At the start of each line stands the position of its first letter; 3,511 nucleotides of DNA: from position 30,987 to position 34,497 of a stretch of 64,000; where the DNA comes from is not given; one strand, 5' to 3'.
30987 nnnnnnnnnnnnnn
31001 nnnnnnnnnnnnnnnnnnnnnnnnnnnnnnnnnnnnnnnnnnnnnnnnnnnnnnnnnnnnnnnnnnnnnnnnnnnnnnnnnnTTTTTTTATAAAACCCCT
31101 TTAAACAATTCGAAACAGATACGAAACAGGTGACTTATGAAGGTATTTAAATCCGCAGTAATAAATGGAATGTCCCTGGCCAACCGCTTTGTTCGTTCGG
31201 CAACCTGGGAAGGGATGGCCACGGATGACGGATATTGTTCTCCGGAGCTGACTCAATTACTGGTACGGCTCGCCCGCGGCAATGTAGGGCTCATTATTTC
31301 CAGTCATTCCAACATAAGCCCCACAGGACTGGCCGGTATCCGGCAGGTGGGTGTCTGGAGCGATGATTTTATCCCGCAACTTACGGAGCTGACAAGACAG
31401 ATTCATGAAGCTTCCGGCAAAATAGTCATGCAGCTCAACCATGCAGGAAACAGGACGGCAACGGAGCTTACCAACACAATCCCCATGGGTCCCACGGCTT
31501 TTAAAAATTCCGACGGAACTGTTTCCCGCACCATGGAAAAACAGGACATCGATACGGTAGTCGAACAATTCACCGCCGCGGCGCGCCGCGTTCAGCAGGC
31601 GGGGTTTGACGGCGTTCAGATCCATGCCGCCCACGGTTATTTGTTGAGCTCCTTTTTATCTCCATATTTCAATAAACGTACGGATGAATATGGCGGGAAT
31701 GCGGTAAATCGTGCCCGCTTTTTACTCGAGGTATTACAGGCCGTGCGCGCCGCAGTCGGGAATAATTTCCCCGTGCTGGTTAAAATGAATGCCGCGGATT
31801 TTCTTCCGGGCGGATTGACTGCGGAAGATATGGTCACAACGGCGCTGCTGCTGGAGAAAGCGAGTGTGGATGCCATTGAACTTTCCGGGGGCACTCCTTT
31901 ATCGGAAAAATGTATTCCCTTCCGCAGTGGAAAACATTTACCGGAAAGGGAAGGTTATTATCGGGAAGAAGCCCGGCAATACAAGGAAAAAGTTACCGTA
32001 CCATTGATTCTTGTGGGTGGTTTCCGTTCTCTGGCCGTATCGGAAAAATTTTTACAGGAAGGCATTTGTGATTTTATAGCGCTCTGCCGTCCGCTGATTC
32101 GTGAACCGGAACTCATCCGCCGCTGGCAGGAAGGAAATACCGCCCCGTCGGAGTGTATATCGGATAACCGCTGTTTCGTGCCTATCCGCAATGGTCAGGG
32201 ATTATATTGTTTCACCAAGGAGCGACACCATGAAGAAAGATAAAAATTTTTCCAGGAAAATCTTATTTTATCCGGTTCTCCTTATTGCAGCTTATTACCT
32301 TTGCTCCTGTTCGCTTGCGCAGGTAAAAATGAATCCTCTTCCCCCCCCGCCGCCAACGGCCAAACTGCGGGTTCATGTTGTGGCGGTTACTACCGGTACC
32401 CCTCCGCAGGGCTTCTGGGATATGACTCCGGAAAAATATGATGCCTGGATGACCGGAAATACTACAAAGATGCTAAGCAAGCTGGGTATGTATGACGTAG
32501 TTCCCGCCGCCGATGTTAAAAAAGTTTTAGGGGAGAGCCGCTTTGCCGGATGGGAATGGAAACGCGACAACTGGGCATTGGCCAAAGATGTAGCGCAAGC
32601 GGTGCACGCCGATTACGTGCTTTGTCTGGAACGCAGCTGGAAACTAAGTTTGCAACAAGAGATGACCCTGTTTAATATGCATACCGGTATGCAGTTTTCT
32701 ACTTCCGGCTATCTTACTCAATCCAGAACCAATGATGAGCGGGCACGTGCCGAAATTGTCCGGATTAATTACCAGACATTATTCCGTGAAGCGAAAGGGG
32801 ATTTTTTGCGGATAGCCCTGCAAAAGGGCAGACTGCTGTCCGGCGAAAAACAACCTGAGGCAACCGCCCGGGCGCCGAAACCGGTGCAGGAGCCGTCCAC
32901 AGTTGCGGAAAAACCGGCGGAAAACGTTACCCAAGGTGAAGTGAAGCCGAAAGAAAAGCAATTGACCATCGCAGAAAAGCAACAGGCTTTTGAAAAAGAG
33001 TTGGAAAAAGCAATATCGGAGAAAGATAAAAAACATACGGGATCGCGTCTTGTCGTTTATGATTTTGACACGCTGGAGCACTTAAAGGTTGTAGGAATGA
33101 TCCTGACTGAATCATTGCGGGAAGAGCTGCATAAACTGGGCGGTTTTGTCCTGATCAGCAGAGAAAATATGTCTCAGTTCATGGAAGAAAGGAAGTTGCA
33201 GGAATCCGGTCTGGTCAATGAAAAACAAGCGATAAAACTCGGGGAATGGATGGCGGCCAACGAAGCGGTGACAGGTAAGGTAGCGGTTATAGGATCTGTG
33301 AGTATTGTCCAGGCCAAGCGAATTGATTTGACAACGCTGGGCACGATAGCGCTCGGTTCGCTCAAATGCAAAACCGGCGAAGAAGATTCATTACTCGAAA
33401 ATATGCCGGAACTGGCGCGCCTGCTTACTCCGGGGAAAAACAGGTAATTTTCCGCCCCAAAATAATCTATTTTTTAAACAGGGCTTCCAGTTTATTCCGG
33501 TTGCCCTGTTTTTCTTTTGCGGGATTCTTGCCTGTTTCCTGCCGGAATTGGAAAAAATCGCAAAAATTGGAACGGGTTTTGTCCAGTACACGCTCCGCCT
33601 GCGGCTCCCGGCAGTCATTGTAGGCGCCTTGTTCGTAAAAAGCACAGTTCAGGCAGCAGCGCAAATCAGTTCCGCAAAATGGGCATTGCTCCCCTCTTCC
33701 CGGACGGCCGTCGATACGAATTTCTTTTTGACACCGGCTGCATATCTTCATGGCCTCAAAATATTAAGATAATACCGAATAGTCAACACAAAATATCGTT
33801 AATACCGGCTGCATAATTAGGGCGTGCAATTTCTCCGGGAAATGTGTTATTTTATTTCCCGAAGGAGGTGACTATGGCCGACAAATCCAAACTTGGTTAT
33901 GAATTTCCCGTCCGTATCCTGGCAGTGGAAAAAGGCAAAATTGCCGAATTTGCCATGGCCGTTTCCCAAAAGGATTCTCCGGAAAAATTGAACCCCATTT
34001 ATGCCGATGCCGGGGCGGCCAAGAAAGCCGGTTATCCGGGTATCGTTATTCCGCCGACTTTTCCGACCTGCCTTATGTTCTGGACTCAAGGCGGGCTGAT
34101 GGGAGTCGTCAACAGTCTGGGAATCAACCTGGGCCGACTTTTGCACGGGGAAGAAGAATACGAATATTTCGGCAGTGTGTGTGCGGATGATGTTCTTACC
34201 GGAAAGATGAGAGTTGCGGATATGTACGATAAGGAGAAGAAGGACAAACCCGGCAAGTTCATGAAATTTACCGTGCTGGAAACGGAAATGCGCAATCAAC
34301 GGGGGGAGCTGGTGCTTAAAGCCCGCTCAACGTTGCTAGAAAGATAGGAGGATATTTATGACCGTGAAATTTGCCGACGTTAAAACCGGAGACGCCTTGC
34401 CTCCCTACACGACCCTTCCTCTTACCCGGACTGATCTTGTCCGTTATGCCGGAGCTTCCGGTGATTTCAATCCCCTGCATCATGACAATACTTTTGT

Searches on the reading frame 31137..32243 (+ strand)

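Call 59: search_protein_families(library=pfam, proteins=[window:31137-32243:+], max_evalue=0.000001)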
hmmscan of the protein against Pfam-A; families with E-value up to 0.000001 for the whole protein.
window:31137-32243:+ (368 aa): 1 family
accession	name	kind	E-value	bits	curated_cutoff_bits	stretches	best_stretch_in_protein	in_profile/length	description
PF00724.26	Oxidored_FMN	-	4.2e-65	220.7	27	1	3-333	2-338/342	NADH:flavin oxidoreductase / NADH oxidase family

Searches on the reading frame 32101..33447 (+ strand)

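Call 59: search_protein_families(library=pfam, proteins=[window:32101-33447:+], max_evalue=0.000001)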
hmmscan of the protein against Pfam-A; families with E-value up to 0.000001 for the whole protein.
window:32101-33447:+ (448 aa): 1 family
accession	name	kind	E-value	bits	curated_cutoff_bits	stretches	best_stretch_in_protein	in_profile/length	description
PF13036.11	LpoB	-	1.7e-07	31.7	22.3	1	308-397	26-113/147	Peptidoglycan-synthase activator LpoB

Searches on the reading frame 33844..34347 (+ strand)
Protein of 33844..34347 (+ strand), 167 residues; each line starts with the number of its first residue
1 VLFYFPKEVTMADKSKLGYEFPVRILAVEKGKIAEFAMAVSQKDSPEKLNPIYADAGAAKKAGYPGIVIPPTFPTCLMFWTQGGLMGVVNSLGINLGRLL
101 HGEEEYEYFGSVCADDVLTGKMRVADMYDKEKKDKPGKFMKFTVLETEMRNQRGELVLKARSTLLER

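Call 91: search_protein_families(library=pfam, proteins=[window:33844-34347:+], max_evalue=0.000001)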
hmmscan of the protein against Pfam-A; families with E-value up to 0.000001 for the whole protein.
window:33844-34347:+ (167 aa): 2 families
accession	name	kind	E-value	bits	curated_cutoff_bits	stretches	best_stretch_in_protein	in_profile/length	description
PF13452.11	FAS1_DH_region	-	2.7e-28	99.1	22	1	17-158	3-130/132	FAS1-like, dehydratase domain region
PF22622.2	MFE-2_hydrat-2_N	-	7.6e-07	29.4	27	0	69-165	34-127/130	MFE-2 hydratase 2 N-terminal domain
